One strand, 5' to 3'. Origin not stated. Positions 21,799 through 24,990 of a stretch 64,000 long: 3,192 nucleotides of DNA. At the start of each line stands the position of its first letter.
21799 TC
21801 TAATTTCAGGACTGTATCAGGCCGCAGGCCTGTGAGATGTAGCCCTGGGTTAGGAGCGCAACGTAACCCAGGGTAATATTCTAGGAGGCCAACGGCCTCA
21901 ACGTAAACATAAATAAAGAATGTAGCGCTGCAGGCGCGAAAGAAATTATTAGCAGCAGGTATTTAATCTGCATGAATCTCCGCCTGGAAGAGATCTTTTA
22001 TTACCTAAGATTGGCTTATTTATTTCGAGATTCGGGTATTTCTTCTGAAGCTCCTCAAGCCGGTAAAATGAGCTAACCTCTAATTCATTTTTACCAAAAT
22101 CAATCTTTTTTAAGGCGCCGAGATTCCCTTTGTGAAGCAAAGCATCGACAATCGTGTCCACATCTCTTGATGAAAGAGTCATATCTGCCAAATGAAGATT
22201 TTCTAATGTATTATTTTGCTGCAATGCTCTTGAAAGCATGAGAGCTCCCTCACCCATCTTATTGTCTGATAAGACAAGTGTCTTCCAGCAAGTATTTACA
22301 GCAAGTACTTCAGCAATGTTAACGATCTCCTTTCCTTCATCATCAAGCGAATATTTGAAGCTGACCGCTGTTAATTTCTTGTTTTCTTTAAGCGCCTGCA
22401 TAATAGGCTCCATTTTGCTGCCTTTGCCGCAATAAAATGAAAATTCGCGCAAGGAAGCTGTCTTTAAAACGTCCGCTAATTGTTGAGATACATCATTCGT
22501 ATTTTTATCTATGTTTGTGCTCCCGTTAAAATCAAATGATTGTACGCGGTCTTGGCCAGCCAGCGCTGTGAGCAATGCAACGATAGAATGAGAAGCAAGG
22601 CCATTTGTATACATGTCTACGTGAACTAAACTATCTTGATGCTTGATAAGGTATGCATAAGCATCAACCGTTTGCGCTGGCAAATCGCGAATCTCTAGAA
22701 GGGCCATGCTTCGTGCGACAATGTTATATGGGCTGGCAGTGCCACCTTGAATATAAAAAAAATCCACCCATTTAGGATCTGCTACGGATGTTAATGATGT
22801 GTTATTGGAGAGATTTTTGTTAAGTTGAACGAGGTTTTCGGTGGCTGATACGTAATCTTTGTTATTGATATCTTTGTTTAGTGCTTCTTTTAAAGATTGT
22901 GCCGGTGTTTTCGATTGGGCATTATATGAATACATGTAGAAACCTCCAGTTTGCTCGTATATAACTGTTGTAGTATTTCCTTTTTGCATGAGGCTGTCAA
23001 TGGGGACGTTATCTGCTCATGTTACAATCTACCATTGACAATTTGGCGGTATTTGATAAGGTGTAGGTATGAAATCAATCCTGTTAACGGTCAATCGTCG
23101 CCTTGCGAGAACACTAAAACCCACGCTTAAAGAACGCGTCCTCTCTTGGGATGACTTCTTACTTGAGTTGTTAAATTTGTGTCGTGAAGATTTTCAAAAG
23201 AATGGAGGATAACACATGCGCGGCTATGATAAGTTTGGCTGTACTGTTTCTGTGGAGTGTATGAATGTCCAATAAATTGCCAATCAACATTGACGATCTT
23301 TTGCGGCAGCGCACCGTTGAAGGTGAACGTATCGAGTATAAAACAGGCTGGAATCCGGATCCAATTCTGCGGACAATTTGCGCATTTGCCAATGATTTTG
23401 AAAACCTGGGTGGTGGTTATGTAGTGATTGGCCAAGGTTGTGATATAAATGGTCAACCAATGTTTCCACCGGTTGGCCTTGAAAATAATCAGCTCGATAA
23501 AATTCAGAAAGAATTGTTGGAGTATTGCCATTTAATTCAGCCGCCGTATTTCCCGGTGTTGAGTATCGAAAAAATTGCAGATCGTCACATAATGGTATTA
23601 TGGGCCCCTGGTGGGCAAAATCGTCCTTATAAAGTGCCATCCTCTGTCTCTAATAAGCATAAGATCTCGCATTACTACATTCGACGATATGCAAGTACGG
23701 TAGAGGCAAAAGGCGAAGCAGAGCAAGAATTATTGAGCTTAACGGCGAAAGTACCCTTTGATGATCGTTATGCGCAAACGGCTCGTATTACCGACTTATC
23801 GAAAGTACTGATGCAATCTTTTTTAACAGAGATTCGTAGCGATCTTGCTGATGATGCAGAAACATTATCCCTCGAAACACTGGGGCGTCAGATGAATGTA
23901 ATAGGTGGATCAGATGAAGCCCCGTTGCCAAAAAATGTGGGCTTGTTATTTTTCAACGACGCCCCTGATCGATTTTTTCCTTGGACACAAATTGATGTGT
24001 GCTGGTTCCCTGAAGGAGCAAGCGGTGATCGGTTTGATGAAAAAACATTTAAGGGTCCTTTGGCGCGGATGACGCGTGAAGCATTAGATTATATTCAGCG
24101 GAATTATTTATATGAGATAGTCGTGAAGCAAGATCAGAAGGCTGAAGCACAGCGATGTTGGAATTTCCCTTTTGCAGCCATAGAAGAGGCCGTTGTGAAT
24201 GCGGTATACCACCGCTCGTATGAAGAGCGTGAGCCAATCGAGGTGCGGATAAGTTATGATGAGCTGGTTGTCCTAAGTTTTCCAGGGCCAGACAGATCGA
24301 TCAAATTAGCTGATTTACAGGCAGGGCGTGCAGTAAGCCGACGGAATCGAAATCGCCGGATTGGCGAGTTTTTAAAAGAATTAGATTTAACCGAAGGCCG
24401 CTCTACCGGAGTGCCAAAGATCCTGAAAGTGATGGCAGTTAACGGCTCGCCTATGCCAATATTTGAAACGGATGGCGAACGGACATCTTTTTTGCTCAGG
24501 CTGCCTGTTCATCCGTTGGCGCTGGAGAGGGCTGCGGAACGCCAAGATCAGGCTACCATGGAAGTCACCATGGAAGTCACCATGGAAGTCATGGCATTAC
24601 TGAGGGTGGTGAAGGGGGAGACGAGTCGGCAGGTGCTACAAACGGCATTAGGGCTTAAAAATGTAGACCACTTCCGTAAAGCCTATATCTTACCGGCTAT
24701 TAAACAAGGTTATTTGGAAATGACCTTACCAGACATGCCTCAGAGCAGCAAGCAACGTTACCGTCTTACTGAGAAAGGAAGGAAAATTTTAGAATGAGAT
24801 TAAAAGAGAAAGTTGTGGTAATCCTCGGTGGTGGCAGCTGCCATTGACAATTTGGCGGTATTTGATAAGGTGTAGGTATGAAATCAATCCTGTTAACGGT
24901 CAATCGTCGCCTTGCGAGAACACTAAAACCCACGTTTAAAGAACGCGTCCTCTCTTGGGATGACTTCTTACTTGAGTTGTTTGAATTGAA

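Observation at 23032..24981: Schlafen-like gene captured between 141-bp direct repeats that duplicate the addB upstream region (candidate promoter) and first ~34 codons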

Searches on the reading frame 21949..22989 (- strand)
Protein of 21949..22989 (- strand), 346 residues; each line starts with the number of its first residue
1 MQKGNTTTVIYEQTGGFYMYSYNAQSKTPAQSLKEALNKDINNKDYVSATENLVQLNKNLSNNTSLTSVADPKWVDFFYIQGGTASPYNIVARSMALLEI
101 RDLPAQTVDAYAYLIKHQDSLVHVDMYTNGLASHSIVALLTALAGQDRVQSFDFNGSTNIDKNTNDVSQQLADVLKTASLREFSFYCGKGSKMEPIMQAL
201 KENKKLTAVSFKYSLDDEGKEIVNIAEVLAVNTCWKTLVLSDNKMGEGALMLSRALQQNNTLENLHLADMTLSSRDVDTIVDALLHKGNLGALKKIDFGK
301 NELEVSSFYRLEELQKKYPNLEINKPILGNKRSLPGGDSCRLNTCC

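Call 5: search_protein_families(library=pfam, proteins=[window:21949-22989:-])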
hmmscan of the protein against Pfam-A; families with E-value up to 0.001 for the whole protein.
window:21949-22989:- (346 aa): 0 families

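Call 31: search_protein_families(library=padloc, proteins=[window:21949-22989:-], max_evalue=0.01)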
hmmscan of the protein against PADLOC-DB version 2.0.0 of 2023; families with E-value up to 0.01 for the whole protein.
window:21949-22989:- (346 aa): 0 families

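Call 32: search_protein_families(library=ncbifam, proteins=[window:21949-22989:-], max_evalue=0.001)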
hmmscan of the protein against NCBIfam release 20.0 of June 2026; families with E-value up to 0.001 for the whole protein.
window:21949-22989:- (346 aa): 0 families

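Call 66: list_cluster_members(proteins=[window:21949-22935:-, window:21949-22767:-, window:27345-30620:+, window:27339-30620:+, window:27279-30620:+, window:27303-30620:+, window:31521-33650:-, window:33635-36226:+, window:12975-14039:+])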
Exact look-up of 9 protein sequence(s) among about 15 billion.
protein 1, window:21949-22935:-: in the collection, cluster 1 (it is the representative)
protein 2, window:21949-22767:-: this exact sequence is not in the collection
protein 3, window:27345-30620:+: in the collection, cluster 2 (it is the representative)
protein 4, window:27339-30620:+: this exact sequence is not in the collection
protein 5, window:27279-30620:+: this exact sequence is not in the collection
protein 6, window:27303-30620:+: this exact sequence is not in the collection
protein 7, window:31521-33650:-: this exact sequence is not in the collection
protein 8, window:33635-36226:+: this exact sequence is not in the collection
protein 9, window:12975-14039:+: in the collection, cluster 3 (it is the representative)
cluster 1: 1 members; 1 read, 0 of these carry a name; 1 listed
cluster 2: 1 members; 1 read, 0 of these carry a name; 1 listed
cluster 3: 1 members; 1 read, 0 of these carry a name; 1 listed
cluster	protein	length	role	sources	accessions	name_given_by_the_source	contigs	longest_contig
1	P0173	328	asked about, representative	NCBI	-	-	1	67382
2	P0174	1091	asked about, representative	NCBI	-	-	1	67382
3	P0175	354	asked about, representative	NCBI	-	-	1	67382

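Call 70: search_protein_families(library=pfam, proteins=[window:21949-22935:-], max_evalue=0.05)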
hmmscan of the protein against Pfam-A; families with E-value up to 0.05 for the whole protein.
window:21949-22935:- (328 aa): 0 families

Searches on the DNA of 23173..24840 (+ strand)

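Call 60: search_dna_similar(query=window:23173-24840:+, collection=plasmids, mode=distant, max_rows=8)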
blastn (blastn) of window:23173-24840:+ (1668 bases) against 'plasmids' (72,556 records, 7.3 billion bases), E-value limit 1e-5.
Records with a match: 2; places in all: 2; records where one place covers at least 80% of the query: 0.
Best place of each record, by identity: 95-99% 1; 60-80% 1.
By first word of the organism name: Parabacteroides 1; Pseudomonas 1.
By predicted mobility (MOB-suite, as given by PLSDB): non-mobilizable 2.
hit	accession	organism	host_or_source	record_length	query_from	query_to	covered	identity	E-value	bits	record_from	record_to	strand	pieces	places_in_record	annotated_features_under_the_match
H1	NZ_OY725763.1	Parabacteroides distasonis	-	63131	156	254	6%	76.8%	3e-10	76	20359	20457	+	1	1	RNA-binding domain-containing protein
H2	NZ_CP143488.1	Pseudomonas silesiensis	single cell,landfill for plastics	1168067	1383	1419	2%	97.3%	2e-6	64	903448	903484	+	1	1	record has no annotation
